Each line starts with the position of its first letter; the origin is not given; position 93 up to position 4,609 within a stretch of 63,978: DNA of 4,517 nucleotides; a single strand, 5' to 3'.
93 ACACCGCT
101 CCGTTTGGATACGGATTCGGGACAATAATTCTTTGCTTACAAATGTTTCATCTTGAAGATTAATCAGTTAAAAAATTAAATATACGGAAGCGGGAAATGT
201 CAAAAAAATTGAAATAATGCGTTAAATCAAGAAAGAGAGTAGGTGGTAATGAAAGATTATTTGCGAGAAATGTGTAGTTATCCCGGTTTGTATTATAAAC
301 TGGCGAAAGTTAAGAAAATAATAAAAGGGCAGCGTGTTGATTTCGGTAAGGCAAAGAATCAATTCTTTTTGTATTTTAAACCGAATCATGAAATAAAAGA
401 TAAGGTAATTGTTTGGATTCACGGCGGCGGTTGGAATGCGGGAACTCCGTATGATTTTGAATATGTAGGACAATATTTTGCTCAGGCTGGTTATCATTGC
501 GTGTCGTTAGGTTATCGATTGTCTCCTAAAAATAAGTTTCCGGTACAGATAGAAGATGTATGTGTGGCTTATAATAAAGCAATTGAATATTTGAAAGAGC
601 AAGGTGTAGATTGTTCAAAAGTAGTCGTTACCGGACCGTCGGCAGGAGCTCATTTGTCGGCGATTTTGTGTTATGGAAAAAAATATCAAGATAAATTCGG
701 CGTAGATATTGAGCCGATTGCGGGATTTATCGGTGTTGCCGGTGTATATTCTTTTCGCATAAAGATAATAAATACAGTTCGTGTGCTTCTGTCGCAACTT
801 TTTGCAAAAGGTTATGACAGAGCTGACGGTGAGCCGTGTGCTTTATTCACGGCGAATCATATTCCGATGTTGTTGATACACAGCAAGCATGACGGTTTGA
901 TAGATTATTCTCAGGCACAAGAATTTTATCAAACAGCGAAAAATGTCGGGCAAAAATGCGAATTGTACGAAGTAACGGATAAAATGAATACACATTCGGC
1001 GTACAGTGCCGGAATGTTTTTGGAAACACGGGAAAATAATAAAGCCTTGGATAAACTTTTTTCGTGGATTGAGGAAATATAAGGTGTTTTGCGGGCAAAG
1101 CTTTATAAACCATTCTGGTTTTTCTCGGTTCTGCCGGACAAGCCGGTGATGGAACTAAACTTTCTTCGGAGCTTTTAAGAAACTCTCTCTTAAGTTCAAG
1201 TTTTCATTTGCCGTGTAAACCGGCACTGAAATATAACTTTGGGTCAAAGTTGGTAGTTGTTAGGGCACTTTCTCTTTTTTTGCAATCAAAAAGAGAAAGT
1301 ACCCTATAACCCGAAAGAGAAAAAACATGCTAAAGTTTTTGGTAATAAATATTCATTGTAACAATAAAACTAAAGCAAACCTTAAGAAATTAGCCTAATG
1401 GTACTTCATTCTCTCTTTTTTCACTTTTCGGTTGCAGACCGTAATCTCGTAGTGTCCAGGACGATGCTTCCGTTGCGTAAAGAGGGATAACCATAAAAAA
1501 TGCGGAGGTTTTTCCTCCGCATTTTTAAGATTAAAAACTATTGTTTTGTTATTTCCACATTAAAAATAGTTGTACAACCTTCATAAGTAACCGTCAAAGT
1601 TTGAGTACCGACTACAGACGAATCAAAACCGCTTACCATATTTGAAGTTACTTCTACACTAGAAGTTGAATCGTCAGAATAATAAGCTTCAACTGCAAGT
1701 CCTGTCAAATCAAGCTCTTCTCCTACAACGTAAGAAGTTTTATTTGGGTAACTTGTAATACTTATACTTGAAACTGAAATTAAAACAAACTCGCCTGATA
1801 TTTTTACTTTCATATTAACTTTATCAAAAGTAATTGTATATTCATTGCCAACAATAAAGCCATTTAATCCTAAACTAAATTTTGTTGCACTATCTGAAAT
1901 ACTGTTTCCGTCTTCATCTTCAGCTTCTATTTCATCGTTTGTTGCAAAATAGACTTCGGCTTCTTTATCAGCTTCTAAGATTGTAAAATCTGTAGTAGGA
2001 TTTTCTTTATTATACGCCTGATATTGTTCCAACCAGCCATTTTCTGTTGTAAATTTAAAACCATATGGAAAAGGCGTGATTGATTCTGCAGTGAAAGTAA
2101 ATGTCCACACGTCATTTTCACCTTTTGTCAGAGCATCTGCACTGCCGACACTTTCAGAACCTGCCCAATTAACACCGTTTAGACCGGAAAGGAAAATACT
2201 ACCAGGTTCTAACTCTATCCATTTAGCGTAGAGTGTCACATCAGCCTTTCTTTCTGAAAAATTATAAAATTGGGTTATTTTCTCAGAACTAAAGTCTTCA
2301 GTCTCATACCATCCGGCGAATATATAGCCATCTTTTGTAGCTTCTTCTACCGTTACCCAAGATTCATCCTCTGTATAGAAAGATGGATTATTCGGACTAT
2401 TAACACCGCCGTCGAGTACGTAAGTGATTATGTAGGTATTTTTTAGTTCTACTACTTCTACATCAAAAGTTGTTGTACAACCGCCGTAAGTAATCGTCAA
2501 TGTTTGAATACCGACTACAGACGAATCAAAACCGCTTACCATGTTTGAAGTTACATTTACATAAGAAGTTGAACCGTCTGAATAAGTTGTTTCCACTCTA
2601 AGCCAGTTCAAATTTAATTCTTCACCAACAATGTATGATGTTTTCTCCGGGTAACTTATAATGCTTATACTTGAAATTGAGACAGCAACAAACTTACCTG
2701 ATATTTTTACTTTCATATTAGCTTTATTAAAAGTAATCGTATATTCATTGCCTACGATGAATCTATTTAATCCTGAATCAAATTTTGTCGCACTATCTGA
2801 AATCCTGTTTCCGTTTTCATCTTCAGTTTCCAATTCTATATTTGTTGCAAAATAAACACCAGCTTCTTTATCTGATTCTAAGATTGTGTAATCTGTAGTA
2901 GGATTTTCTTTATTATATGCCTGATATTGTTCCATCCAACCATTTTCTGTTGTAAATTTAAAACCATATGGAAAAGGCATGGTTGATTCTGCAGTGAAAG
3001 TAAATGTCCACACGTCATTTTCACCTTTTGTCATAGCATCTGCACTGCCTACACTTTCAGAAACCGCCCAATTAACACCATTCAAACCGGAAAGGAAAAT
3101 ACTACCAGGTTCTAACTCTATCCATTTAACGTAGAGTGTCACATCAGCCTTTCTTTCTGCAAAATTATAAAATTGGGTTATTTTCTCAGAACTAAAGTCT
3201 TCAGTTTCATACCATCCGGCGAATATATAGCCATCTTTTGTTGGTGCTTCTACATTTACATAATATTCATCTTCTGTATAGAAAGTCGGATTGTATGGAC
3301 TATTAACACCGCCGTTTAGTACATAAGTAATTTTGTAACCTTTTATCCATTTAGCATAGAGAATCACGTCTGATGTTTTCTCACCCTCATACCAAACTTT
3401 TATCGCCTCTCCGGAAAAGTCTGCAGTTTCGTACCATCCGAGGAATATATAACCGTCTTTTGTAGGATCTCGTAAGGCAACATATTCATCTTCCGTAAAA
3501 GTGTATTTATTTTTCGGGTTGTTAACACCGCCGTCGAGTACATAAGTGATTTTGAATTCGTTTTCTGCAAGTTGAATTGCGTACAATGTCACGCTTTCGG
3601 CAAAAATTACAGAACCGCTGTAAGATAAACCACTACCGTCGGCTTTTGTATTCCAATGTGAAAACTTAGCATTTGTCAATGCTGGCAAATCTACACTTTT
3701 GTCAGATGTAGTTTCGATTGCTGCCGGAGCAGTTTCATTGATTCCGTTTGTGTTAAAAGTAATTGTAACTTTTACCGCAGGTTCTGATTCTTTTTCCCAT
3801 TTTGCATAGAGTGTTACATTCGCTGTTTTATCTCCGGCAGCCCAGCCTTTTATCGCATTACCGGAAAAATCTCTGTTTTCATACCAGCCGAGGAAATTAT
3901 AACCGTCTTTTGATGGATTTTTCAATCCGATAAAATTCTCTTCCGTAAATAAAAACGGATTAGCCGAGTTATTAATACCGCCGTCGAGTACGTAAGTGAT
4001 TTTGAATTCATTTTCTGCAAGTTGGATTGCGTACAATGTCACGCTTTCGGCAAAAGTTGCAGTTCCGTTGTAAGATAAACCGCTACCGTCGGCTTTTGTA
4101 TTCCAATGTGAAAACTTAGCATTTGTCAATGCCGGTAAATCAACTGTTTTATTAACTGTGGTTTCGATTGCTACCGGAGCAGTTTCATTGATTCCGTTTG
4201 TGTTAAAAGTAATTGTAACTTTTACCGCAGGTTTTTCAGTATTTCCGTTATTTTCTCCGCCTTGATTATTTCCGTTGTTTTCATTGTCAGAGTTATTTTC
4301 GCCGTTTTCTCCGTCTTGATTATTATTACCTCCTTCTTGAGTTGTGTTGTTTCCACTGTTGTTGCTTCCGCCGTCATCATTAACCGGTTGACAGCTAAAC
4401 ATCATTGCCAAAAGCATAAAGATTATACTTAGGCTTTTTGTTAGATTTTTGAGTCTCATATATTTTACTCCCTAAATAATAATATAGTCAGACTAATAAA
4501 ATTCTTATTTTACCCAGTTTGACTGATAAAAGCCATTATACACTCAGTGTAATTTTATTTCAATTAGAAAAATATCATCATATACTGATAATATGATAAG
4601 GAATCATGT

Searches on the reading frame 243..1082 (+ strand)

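Call 76: search_protein_families(library=pfam, proteins=[window:243-1082:+], max_evalue=0.0001)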
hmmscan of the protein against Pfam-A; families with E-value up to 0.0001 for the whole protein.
window:243-1082:+ (279 aa): 5 families
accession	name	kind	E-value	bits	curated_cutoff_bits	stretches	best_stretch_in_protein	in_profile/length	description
PF20434.5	BD-FAE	-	7.7e-27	94.6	26.8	1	43-230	3-213/215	BD-FAE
PF07859.19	Abhydrolase_3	-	7.7e-20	72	25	1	56-245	1-202/210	alpha/beta hydrolase fold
PF12146.15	Hydrolase_4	-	4.2e-09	36.5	27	0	204-243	189-228/239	Serine aminopeptidase, S33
PF02230.22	Abhydrolase_2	-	1.5e-06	28.6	23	0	204-248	154-198/217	Phospholipase/Carboxylesterase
PF00326.27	Peptidase_S9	-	4.9e-06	26.6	22.6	1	112-277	50-207/213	Prolyl oligopeptidase family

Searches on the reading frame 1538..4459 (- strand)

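Call 76: search_protein_families(library=pfam, proteins=[window:1538-4459:-], max_evalue=0.0001)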
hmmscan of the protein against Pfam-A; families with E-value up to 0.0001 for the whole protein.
window:1538-4459:- (973 aa): 2 families
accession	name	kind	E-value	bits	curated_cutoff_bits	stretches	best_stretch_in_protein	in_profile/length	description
PF09479.16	Flg_new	-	6.7e-55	183.5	27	6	302-370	1-65/65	Listeria-Bacteroides repeat domain (List_Bact_rpt)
PF07523.18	Big_3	-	6.7e-27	94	21.2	2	904-969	2-67/68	Bacterial Ig-like domain (group 3)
